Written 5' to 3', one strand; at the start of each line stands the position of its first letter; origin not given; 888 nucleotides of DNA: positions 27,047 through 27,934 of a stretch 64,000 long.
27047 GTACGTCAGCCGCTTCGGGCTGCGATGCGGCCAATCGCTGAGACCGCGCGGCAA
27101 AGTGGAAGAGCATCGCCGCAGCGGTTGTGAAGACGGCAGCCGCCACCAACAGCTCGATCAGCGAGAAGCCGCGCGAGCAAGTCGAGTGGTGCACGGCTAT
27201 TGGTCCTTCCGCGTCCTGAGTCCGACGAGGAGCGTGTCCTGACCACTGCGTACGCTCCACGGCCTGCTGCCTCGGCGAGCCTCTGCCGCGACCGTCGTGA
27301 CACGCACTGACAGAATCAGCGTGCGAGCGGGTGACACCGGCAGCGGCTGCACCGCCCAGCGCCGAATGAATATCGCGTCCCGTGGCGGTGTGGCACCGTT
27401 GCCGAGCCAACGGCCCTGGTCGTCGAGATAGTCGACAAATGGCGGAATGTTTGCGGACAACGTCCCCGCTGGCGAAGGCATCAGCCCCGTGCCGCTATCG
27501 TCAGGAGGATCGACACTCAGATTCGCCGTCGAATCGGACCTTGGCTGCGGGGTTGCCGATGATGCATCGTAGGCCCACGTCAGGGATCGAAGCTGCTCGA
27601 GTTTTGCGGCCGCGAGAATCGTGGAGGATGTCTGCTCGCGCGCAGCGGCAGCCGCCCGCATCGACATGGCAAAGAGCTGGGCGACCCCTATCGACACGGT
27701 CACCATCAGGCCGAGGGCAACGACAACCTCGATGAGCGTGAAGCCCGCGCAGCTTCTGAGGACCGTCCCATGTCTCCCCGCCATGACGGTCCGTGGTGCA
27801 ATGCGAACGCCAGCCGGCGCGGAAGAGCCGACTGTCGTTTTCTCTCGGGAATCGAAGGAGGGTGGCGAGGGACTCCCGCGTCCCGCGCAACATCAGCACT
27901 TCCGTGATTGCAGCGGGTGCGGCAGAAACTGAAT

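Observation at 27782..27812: Second sigma54-like promoter with the same start-codon-abutting geometry in front of the duplicated pilVWX module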

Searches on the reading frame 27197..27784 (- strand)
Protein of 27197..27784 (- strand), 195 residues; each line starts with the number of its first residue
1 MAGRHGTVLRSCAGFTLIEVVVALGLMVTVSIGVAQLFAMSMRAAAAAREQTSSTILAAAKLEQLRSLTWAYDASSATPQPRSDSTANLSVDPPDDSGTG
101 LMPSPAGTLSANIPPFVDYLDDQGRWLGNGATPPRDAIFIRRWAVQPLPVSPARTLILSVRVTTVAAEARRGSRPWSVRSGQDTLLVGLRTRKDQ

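Call 7: search_protein_families(library=pfam, max_evalue=0.01, proteins=[window:27197-27784:-])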
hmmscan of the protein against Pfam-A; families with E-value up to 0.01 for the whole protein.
window:27197-27784:- (195 aa): 1 family
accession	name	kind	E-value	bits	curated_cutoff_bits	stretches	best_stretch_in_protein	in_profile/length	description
PF07963.17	N_methyl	-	5e-05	23.2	21.2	1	10-34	2-26/27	Prokaryotic N-terminal methylation motif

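Call 9: find_encoding_contigs(protein=window:27197-27784:-, flank=3000, max_places=6)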
Protein window:27197-27784:- (195 aa): no gene with exactly this product is on record in the collection.

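Call 11: find_homologous_proteins(query=window:27197-27784:-, max_evalue=0.001)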
Query window:27197-27784:- (195 aa): 207 proteins with E <= 0.001 among 2569 candidates; the best 120 are listed.
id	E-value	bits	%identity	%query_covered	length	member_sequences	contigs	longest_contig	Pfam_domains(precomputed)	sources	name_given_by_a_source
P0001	1.3e-114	398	96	100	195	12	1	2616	-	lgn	-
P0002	3.4e-94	332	81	100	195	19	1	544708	-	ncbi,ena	-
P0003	1.5e-93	330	83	94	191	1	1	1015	-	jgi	jgi:prepilin-type N-terminal cleavage/methylation domain-containing protein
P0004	4.2e-93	328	83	93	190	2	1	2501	-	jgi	jgi:type II secretory pathway pseudopilin PulG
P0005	5.4e-93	328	81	94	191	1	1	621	-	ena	-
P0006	1.2e-92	327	82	93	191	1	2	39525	-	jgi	jgi:prepilin-type N-terminal cleavage/methylation domain-containing protein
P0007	1.7e-92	326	82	94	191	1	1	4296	-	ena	-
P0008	3.7e-91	322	77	100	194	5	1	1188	-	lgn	-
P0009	5.2e-91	321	76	100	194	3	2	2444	-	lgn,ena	-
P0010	7.4e-88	311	75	100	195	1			-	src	-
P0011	9.1e-88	311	82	90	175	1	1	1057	-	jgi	jgi:hypothetical protein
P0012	1.8e-86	306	74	99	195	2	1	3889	-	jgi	jgi:prepilin-type N-terminal cleavage/methylation domain-containing protein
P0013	5.1e-80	285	73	94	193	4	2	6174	PF07963.18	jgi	jgi:prepilin-type N-terminal cleavage/methylation domain-containing protein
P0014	1.1e-66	242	72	80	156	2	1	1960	-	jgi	jgi:hypothetical protein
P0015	6.6e-65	236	60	100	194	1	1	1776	-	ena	-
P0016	1.8e-63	232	59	95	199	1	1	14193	PF07963.18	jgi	jgi:prepilin-type N-terminal cleavage/methylation domain-containing protein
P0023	7.4e-61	223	56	94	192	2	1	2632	PF07963.18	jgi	jgi:prepilin-type N-terminal cleavage/methylation domain-containing protein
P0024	2.9e-59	218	60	93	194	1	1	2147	PF07963.18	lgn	-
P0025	4.4e-58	214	57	94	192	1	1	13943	PF07963.18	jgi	jgi:prepilin-type N-terminal cleavage/methylation domain-containing protein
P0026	2.2e-57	212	57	94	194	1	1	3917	PF07963.18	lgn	-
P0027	8.5e-57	210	56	96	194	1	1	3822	PF07963.18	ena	-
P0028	1.7e-56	209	56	94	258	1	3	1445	PF07963.18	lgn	-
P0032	6.2e-56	207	57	92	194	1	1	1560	PF07963.18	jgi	jgi:prepilin-type N-terminal cleavage/methylation domain-containing protein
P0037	6.4e-55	204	55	92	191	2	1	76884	PF07963.18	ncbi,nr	ncbi:MAG TPA: prepilin-type N-terminal cleavage/methylation domain-containing protein [Vicinamibacte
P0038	6.7e-55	204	55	95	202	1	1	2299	PF07963.18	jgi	jgi:prepilin-type N-terminal cleavage/methylation domain-containing protein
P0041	1.8e-54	202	54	94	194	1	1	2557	PF07963.18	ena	-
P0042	2.8e-54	202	56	94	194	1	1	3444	PF07963.18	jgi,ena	-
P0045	5.2e-54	201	53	95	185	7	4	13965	PF07963.18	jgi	jgi:prepilin-type N-terminal cleavage/methylation domain-containing protein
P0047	7.1e-54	200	56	95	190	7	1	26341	PF07963.18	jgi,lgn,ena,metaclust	metaclust:\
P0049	9.3e-54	200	54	96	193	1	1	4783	PF07963.18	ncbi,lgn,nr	ncbi:MAG TPA: prepilin-type N-terminal cleavage/methylation domain-containing protein [Vicinamibacte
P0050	1.1e-53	200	56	94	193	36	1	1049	PF07963.18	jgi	jgi:prepilin-type N-terminal cleavage/methylation domain-containing protein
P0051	1.7e-53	199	56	93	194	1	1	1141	PF07963.18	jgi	jgi:prepilin-type N-terminal cleavage/methylation domain-containing protein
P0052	2.4e-53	199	54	92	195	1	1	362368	PF07963.18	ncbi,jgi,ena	jgi:prepilin-type N-terminal cleavage/methylation domain-containing protein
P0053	3.2e-53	198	53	92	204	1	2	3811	PF07963.18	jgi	jgi:prepilin-type N-terminal cleavage/methylation domain-containing protein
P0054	3.3e-53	198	58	93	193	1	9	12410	PF07963.18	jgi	jgi:prepilin-type N-terminal cleavage/methylation domain-containing protein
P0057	5.5e-53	197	53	93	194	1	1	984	PF07963.18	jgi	jgi:prepilin-type N-terminal cleavage/methylation domain-containing protein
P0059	3.0e-52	195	53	99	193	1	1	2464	PF07963.18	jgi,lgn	jgi:prepilin-type N-terminal cleavage/methylation domain-containing protein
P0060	5.4e-52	194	55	95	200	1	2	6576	PF07963.18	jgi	jgi:type II secretory pathway pseudopilin PulG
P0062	7.1e-52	194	53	94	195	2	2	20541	PF07963.18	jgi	jgi:prepilin-type N-terminal cleavage/methylation domain-containing protein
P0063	1.1e-51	193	53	94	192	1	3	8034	PF07963.18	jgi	-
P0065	2.1e-51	192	55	93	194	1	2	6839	PF07963.18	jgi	jgi:prepilin-type N-terminal cleavage/methylation domain-containing protein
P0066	2.3e-51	192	54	93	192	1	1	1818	PF07963.18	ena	-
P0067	2.4e-51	192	53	95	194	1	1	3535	PF07963.18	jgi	jgi:prepilin-type N-terminal cleavage/methylation domain-containing protein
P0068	2.6e-51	192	54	92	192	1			PF07963.18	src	-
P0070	9.1e-51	190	49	98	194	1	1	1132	PF07963.18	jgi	jgi:prepilin-type N-terminal cleavage/methylation domain-containing protein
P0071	1.9e-50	189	52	95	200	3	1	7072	PF07963.18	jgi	jgi:prepilin-type N-terminal cleavage/methylation domain-containing protein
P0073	2.1e-50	189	52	94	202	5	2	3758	PF07963.18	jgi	jgi:prepilin-type N-terminal cleavage/methylation domain-containing protein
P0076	3.3e-50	188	52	92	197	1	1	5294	PF07963.18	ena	-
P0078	6.7e-50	187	52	92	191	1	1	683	PF07963.18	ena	-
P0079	7.8e-50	187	51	95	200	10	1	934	PF07963.18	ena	-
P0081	1.7e-49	186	54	95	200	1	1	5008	PF07963.18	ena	-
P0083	2.9e-49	185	52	95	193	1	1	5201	PF07963.18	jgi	jgi:prepilin-type N-terminal cleavage/methylation domain-containing protein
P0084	4.0e-49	185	51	95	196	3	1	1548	PF07963.18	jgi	jgi:prepilin-type N-terminal cleavage/methylation domain-containing protein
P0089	1.9e-48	183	52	95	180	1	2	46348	PF07963.18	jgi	jgi:prepilin-type N-terminal cleavage/methylation domain-containing protein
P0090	2.2e-48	182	57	71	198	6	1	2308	PF07963.18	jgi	jgi:prepilin-type N-terminal cleavage/methylation domain-containing protein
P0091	2.4e-48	182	51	95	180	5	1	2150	PF07963.18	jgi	jgi:prepilin-type N-terminal cleavage/methylation domain-containing protein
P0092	3.1e-48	182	51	94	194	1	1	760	PF07963.18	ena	-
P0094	4.3e-48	181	51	91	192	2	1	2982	PF07963.18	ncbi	ncbi:MAG: hypothetical protein EHM24_04300, partial [Acidobacteria bacterium]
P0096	8.4e-48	180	51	96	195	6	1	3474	PF07963.18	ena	-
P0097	8.7e-48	180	55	94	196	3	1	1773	PF07963.18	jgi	-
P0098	1.2e-47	180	51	94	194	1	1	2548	PF07963.18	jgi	jgi:prepilin-type N-terminal cleavage/methylation domain-containing protein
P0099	1.4e-47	180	51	97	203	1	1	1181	PF07963.18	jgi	jgi:prepilin-type N-terminal cleavage/methylation domain-containing protein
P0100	2.7e-47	179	54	93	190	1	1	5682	PF07963.18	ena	-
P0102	3.9e-47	178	53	94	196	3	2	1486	PF07963.18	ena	-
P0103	4.8e-47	178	51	93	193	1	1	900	PF07963.18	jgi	-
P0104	5.4e-47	178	52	92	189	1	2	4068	PF07963.18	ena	-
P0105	5.6e-47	178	52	92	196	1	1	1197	PF07963.18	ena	-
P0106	7.3e-47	177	53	94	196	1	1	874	PF07963.18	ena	-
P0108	2.2e-46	176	51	92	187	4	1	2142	PF07963.18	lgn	-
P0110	3.1e-46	175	50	92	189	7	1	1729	PF07963.18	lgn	-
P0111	3.8e-46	175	51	92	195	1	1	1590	PF07963.18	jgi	jgi:prepilin-type N-terminal cleavage/methylation domain-containing protein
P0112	7.0e-46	174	51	89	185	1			PF07963.18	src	-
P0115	2.4e-45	172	50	93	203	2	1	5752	PF07963.18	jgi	jgi:prepilin-type N-terminal cleavage/methylation domain-containing protein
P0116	3.6e-45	172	51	92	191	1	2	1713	PF07963.18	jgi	jgi:type II secretion system protein I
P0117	3.7e-45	172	53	94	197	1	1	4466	PF07963.18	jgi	-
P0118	5.3e-45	171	46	100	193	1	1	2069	PF07963.18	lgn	-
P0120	5.8e-45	171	52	94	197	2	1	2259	PF07963.18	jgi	-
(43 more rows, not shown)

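Call 14: find_related_loci(query=A1, collection=genome_contigs, flank=6000)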
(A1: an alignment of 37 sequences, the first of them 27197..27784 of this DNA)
Query A1 (195 aa) in genome_contigs; peptide patterns used: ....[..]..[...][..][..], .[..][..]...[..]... (x = any residue, [..] = any of these).
600 stretches matched a pattern (row limit reached: there are more); 43 encode a relative of the query (tblastn E <= 1e-3); 43 distinct loci.
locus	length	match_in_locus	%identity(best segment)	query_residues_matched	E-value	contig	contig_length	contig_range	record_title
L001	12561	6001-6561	51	9-195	2e-50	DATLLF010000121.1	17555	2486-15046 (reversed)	MAG TPA_asm: Vicinamibacterales bacterium isolate SMAG_U13741 k141_3232574, whole genome shotgun sequence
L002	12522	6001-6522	41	14-193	4e-35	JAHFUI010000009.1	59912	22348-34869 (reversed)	MAG: Acidobacteria bacterium isolate nzgw76 NODE_287_length_59913_cov_8.778549, whole genome shotgun sequence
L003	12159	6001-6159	45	14-66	3e-9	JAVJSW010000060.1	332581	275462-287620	MAG: Sumerlaeia bacterium isolate G1-WW12-26 k141_66169, whole genome shotgun sequence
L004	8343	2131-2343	38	11-81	2e-9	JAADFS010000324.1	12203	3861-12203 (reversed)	MAG: Deferribacteres bacterium isolate M_MaxBin.054 contig-127_9970, whole genome shotgun sequence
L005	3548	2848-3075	36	14-84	1e-7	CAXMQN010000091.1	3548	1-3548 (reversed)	MAG: uncultured Haliangium sp. isolate 07C-BC-St05_bin.10.orig genome assembly, contig: k141_3712641, whole genome shotg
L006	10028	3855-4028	38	10-67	1e-7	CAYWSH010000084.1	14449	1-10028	MAG TPA_asm: uncultured Terriglobales bacterium isolate binchicken_co185_67 genome assembly, contig: NODE_6242_length_14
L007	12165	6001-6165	42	14-68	6e-7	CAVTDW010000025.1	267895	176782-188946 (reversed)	MAG: uncultured Actinomycetota bacterium isolate MFD01213.bin.1.189 genome assembly, contig: contig_7607, whole genome s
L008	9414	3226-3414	35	9-71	2e-6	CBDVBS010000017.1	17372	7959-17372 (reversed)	MAG TPA_asm: uncultured bacterium isolate SRR22302362_concoct_44 genome assembly, contig: ERZ25746724.1329, whole genome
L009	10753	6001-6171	33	14-70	3e-6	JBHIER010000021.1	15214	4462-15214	MAG: bacterium isolate b2.sp2_bin.59 NODE_981_length_15214_cov_4.776041, whole genome shotgun sequence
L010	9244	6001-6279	30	1-95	3e-6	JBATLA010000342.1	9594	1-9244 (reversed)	MAG: Polyangiales bacterium isolate MFD10204_ilm_asm_bin16 k127_242264, whole genome shotgun sequence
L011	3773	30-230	36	14-79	4e-6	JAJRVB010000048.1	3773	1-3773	MAG: Nitrospirae bacterium isolate Dive96_bin10.277 k141_813755, whole genome shotgun sequence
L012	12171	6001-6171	39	10-66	5e-6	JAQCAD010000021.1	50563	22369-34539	MAG: Proteobacteria bacterium isolate casp150-mb.9 NODE_1745_length_50563_cov_0.226042, whole genome shotgun sequence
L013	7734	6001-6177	32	13-71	4e-6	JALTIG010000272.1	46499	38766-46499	MAG: bacterium isolate S016_metabat2_scaf2bin.180 S016_NODE_75_length_46499_cov_2.405611, whole genome shotgun sequence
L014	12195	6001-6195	35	6-73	5e-6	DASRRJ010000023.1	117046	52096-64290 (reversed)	MAG TPA_asm: Anaeromyxobacteraceae bacterium isolate SMAG_U4740 k141_260347, whole genome shotgun sequence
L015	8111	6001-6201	40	6-67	7e-6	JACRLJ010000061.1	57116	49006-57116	MAG: Candidatus Hydrogenedentota bacterium isolate NC_groundwater_1878_Pr3_B-0.1um_59_9 SR2-18-B1_coassembly_1344, whole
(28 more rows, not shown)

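Call 42: search_protein_families(library=ncbifam, max_evalue=0.001, proteins=[window:27197-27784:-])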
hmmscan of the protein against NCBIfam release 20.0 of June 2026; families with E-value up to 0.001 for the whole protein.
window:27197-27784:- (195 aa): 4 families
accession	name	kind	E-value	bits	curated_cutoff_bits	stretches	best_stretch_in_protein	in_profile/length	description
TIGR02523.1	type_IV_pilV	equivalog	1.7e-05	25.3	52.2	1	13-77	2-66/139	type IV pilus modification protein PilV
NF041013.1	T4P_ComGE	equivalog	7.4e-05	22.8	49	1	11-62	2-53/83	competence type IV pilus minor pilin ComGE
TIGR01707.1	gspI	equivalog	0.00011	22.7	44.35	1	14-66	1-53/101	type II secretion system minor pseudopilin GspI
TIGR01711.1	gspJ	equivalog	0.00072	19.4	64.85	1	13-53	1-41/192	type II secretion system minor pseudopilin GspJ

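Call 48: find_encoding_contigs(protein=P0006, flank=1500, max_places=2)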
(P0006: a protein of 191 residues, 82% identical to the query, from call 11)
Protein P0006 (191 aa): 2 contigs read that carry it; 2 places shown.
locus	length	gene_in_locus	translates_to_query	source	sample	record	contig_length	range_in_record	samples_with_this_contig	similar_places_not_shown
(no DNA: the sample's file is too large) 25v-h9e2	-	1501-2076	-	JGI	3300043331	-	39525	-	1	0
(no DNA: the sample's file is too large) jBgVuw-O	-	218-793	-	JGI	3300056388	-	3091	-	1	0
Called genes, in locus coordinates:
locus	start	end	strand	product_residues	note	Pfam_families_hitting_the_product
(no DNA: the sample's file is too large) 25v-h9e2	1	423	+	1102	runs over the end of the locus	PF05567:T4P_PilY1 (faint)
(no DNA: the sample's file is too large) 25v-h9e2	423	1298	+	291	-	PF13414:TPR_11, PF13424:TPR_12, PF13432:TPR_16, PF00515:TPR_1, PF14559:TPR_19, PF13424:TPR_12, PF13432:TPR_16, PF13414:TPR_11, +20 more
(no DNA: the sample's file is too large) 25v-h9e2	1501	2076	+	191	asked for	-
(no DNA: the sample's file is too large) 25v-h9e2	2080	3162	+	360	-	PF07963:N_methyl (weak)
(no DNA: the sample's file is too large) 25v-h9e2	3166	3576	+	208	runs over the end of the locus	-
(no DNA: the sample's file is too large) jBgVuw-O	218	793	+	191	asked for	-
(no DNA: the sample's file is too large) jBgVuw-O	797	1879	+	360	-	PF07963:N_methyl (weak)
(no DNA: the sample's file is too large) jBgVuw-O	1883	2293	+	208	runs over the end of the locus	-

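Call 49: find_encoding_contigs(protein=P0012, flank=1500, max_places=2)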
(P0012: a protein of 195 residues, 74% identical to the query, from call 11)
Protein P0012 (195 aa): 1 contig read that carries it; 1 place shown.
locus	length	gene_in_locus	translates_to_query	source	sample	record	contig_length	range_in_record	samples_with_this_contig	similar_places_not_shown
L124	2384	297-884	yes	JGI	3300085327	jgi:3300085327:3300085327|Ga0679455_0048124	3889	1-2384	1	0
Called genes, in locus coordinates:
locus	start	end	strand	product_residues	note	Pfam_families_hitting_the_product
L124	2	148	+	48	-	?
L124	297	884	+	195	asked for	-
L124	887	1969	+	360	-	PF07963:N_methyl (faint)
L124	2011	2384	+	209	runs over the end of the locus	-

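Call 50: find_encoding_contigs(protein=P0013, flank=1500, max_places=2)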
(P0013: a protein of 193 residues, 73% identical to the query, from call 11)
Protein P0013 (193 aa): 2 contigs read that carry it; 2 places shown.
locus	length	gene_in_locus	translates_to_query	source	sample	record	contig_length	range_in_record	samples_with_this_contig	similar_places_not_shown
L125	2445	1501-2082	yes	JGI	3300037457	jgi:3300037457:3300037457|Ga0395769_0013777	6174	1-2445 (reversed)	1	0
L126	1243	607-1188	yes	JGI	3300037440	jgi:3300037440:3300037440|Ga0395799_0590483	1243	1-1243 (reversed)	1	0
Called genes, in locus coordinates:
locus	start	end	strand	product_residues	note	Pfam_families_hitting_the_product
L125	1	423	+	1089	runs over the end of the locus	PF05567:T4P_PilY1 (faint)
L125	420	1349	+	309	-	PF13414:TPR_11, PF13424:TPR_12, PF13432:TPR_16, PF14559:TPR_19, PF13431:TPR_17 (weak), PF00515:TPR_1 (weak), PF13432:TPR_16, PF13414:TPR_11, +21 more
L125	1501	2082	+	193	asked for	PF07963:N_methyl (weak)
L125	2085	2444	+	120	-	?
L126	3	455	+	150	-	?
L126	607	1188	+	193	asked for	PF07963:N_methyl (weak)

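Call 51: find_encoding_contigs(protein=P0001, flank=1500, max_places=2)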
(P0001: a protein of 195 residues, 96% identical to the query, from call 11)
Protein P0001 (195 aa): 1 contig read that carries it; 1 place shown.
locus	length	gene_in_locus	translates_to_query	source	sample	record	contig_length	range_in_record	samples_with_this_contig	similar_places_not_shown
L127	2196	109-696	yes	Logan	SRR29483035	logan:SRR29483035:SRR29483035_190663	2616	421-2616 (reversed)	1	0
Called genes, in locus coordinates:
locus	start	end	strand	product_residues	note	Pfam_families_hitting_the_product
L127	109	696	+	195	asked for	-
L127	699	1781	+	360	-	PF07963:N_methyl (weak)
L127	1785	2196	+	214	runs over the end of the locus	-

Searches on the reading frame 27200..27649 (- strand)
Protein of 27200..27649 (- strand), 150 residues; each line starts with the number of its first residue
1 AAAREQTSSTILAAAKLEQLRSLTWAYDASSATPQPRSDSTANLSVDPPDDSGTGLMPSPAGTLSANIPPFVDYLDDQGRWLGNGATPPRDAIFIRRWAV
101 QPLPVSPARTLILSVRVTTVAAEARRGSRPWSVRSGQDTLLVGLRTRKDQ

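Call 17: find_related_loci(query=A2, collection=metagenome_contigs, flank=4000)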
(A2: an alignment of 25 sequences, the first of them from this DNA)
Query A2 (150 aa) in metagenome_contigs; peptide patterns used: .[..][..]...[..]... (x = any residue, [..] = any of these).
449 stretches matched a pattern; 336 encode a relative of the query (tblastn E <= 1e-3); the best 80 are kept; 80 distinct loci.
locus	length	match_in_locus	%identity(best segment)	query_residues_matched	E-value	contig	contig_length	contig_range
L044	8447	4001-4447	84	2-150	2e-75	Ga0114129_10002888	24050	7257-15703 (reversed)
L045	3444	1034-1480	57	2-150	2e-48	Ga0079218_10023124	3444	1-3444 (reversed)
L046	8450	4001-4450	58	2-150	2e-47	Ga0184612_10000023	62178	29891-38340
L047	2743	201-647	52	2-150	2e-45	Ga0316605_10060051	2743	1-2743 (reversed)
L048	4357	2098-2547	52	2-150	2e-45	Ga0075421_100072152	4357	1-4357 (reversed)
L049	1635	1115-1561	51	4-150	2e-45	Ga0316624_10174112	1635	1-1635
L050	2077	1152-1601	52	2-150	1e-44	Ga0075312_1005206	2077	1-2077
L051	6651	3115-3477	58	2-123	3e-44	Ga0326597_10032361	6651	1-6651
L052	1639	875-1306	56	2-144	2e-44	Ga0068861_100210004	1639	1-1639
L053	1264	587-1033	50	4-150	2e-45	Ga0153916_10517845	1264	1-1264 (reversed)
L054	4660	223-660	50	2-148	2e-43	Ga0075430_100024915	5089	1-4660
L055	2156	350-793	53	1-148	1e-43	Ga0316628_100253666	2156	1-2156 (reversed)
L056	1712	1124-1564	51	2-148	6e-44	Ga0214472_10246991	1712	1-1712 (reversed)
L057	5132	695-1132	52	3-148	3e-43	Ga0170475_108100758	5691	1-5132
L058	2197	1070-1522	50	2-150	2e-43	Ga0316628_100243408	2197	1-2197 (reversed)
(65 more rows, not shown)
